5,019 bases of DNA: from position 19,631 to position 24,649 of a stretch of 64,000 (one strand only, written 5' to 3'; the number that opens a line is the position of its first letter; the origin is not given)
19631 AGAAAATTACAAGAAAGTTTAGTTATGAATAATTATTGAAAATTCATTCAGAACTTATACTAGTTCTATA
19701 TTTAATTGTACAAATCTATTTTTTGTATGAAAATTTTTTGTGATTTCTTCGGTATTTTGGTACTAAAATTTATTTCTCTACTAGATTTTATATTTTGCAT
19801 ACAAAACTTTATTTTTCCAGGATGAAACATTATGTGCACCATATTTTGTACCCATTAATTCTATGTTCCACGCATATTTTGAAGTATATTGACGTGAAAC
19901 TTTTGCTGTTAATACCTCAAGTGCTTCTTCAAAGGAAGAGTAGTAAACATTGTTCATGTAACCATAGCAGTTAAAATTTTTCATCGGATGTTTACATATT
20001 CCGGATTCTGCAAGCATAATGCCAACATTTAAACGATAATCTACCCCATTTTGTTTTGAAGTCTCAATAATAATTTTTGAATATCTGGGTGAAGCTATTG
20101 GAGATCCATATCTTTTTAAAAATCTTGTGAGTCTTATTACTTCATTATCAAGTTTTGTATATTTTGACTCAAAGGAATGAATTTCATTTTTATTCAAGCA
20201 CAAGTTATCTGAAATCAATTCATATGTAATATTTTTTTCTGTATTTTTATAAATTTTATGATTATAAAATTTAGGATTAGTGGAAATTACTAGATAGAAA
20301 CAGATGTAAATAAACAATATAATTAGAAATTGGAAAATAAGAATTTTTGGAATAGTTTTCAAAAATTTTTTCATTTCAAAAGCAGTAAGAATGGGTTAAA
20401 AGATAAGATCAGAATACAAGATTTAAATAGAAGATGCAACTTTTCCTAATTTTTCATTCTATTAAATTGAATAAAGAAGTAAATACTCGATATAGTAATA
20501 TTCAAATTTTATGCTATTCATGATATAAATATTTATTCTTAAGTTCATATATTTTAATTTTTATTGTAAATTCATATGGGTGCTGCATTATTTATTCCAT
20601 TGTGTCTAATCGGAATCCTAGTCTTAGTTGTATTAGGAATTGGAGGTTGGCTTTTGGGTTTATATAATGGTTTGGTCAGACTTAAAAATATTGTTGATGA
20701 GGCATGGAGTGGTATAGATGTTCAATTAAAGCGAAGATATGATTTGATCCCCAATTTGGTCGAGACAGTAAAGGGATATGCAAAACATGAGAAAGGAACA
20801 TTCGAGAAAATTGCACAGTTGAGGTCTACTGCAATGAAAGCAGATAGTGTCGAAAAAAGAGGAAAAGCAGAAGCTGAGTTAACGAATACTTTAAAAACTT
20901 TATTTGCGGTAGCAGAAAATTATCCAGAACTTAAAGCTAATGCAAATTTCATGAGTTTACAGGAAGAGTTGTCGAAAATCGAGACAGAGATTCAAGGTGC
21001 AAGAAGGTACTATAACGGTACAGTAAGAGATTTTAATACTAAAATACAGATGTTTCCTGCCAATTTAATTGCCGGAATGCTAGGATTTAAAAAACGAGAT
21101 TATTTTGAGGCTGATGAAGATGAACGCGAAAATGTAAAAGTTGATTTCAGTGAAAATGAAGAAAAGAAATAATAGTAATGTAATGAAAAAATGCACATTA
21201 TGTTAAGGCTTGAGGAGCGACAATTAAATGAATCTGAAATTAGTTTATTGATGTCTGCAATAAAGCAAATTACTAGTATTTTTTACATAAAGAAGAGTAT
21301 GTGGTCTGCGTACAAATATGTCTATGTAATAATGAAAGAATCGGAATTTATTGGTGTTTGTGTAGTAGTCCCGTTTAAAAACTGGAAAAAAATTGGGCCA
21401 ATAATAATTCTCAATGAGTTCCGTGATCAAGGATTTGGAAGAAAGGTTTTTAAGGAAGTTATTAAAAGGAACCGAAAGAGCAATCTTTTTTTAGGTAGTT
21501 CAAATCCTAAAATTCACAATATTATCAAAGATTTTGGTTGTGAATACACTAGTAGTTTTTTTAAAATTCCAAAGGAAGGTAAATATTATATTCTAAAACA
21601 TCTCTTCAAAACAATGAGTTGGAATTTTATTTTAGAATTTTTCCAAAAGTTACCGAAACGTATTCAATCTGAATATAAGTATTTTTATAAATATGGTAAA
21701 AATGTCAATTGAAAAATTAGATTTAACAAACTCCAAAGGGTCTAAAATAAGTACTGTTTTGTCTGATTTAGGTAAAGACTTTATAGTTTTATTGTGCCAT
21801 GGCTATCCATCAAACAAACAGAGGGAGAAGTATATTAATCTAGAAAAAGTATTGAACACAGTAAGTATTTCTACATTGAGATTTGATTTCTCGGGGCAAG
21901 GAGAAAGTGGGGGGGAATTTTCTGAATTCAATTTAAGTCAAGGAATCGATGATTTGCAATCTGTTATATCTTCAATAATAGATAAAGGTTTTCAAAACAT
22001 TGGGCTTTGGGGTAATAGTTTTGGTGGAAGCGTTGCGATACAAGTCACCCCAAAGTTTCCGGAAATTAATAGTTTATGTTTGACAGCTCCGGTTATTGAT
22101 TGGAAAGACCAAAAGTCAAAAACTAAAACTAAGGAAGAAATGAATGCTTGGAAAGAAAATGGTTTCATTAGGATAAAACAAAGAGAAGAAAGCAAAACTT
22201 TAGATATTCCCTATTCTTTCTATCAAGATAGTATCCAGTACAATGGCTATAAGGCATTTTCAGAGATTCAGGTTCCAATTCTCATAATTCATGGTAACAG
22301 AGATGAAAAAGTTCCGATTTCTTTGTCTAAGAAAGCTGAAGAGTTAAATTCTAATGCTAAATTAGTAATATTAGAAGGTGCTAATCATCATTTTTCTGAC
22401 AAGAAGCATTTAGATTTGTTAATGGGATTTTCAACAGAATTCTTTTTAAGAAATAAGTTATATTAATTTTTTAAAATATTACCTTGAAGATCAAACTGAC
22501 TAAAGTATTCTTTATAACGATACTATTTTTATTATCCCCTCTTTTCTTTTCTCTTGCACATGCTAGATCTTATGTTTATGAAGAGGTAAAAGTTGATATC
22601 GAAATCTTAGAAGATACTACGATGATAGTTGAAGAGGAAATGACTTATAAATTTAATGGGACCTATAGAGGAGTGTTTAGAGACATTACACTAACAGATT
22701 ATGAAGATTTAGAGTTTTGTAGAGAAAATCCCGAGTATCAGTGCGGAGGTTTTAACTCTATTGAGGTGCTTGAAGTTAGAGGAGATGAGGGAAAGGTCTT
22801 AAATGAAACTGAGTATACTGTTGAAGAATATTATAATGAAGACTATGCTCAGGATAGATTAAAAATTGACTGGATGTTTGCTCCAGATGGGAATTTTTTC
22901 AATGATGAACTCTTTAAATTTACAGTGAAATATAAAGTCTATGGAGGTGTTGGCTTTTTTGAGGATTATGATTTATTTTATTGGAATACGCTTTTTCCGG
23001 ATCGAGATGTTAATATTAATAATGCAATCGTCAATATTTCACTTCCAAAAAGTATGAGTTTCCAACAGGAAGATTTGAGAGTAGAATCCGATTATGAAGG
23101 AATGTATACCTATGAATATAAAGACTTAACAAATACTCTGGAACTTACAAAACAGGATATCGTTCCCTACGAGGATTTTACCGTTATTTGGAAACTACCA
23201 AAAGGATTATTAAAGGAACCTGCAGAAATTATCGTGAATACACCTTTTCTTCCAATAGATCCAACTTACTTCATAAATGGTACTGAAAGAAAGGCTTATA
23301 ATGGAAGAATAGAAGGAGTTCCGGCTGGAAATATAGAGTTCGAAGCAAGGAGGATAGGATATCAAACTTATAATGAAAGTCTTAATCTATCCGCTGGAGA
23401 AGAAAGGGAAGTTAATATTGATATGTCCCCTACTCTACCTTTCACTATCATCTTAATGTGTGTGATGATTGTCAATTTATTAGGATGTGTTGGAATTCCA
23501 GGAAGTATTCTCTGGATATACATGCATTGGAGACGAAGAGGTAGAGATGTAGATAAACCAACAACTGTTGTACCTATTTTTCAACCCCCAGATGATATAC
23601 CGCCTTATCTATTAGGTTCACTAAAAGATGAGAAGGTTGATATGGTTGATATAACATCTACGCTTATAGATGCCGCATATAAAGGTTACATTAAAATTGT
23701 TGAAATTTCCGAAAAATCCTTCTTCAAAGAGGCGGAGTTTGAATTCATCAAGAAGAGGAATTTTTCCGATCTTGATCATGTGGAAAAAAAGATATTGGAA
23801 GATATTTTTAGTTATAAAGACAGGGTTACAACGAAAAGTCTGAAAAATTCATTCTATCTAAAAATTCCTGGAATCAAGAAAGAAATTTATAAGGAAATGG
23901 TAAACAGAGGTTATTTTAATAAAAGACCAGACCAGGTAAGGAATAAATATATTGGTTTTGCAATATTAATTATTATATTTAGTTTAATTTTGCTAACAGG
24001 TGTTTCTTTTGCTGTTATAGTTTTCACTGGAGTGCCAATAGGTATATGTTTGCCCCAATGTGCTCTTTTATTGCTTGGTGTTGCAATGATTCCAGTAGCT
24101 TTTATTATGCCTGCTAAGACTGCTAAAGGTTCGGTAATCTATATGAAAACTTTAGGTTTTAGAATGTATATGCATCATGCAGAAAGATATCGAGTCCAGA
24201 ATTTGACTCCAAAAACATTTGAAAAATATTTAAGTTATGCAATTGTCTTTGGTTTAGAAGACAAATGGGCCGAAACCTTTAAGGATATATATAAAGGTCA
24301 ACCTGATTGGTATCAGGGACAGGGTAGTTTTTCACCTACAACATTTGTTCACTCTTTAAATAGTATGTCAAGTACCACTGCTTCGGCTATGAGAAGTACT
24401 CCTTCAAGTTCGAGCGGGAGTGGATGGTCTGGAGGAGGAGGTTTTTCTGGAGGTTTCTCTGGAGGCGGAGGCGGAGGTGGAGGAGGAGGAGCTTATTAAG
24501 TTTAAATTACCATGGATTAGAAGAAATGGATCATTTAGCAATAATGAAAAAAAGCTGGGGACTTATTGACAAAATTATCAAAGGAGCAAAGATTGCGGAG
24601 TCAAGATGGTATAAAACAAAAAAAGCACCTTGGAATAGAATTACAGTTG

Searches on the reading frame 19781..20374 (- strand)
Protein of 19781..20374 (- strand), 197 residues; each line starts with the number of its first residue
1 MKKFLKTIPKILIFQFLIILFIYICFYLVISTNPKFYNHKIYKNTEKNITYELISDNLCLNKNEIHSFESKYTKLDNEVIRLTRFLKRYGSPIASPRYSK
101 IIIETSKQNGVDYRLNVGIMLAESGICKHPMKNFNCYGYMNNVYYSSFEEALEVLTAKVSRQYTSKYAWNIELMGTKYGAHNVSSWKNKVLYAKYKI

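Call 20: search_protein_families(library=pfam, proteins=[window:19781-20374:-], max_evalue=0.1)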
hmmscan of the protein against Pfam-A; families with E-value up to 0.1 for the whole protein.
window:19781-20374:- (197 aa): 1 family
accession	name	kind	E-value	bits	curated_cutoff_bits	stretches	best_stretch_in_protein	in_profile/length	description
PF04341.17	DUF485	-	0.095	13.1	28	0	11-45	16-50/88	Protein of unknown function, DUF485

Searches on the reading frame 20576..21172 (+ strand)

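Call 20: search_protein_families(library=pfam, proteins=[window:20576-21172:+], max_evalue=0.1)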
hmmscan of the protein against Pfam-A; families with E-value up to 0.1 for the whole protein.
window:20576-21172:+ (198 aa): 3 families
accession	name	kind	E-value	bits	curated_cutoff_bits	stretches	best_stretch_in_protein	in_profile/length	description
PF04011.17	LemA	-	3e-65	219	26.2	1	43-191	1-149/149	LemA family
PF06780.16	Erp_C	-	0.042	14.3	24.3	0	104-148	83-126/140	Erp protein C-terminus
PF07334.18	IFP_35_N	-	0.088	13.3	23.2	0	127-145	11-29/76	Interferon-induced 35 kDa protein (IFP 35) N-terminus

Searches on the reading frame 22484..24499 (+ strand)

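Call 20: search_protein_families(library=pfam, proteins=[window:22484-24499:+], max_evalue=0.1)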
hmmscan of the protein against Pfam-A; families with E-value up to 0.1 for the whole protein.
window:22484-24499:+ (671 aa): 5 families
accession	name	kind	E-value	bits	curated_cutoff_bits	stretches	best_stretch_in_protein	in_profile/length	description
PF20990.2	DUF2207_C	-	1.8e-39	136.4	33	1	366-599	4-247/247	Predicted membrane protein (DUF2207) C-terminal domain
PF09972.14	DUF2207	-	1.1e-20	75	24.4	1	33-196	3-126/172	Predicted membrane protein (DUF2207) N-terminal domain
PF13620.12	CarboxypepD_reg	-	0.0011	19.7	32.3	1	275-314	41-81/82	Carboxypeptidase regulatory-like domain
PF02517.21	Rce1-like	-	0.058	14.1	22.4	0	468-522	17-73/93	Type II CAAX prenyl endopeptidase Rce1-like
PF13715.12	CarbopepD_reg_2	-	0.089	13.3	32.2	0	276-316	38-78/88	CarboxypepD_reg-like domain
